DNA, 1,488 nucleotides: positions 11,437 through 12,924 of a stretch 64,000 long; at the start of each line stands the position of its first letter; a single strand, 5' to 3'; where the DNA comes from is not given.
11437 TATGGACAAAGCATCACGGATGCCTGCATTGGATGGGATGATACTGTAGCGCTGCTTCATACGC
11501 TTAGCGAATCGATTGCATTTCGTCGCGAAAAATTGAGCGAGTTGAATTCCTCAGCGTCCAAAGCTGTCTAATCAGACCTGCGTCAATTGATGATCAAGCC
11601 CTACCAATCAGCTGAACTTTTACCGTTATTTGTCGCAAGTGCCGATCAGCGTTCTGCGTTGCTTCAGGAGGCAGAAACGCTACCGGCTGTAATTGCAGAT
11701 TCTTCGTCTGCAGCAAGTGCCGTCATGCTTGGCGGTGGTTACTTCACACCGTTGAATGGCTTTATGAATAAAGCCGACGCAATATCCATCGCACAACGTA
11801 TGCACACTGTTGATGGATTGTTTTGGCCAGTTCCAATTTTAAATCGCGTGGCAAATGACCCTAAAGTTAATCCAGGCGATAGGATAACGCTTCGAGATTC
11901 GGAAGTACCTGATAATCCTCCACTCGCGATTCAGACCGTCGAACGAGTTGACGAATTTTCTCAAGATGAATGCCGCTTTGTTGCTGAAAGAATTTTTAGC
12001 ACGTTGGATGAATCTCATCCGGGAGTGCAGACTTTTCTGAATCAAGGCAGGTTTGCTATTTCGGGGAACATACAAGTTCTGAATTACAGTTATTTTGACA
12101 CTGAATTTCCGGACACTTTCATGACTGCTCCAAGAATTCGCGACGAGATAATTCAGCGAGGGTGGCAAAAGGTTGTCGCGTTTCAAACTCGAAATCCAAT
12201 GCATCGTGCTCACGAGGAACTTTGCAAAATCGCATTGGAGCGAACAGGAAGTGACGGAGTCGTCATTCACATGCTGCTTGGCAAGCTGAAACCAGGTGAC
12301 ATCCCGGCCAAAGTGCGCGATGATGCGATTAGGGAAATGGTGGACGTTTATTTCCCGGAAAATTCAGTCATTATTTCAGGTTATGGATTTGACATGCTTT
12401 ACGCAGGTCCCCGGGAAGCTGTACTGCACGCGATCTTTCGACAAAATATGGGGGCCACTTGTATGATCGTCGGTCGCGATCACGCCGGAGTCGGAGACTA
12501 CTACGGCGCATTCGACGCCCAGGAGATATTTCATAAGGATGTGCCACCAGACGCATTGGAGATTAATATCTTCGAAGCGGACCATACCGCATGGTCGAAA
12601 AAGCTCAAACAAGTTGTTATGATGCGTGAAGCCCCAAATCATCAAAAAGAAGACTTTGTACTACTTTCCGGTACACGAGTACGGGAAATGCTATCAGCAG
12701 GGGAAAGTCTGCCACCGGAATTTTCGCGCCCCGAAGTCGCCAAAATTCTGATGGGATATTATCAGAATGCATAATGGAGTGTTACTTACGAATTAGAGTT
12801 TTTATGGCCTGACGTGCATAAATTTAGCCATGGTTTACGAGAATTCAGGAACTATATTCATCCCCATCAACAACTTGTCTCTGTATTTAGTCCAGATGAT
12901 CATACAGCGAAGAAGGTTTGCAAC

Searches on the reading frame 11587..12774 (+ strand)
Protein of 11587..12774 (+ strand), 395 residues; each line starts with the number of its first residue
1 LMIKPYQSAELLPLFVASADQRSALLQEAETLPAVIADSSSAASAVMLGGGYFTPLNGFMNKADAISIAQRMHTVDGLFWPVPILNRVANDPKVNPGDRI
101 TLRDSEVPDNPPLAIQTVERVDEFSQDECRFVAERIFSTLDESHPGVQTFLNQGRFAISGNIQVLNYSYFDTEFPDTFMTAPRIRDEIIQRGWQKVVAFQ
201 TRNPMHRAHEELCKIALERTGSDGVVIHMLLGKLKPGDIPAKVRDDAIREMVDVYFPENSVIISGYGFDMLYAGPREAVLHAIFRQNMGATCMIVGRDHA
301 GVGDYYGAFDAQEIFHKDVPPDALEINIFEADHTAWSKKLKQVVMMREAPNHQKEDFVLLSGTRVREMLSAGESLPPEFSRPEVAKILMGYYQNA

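Call 7: search_protein_families(library=pfam, proteins=[window:11587-12774:+], max_evalue=0.01)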
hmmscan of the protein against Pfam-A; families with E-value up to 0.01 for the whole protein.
window:11587-12774:+ (395 aa): 2 families
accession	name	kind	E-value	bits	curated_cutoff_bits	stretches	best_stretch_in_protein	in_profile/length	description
PF01747.23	ATP-sulfurylase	-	1.4e-74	250.5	24.3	1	179-389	5-210/212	ATP-sulfurylase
PF14306.12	PUA_2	-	1.4e-31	109.7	27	1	5-166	3-158/159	PUA-like domain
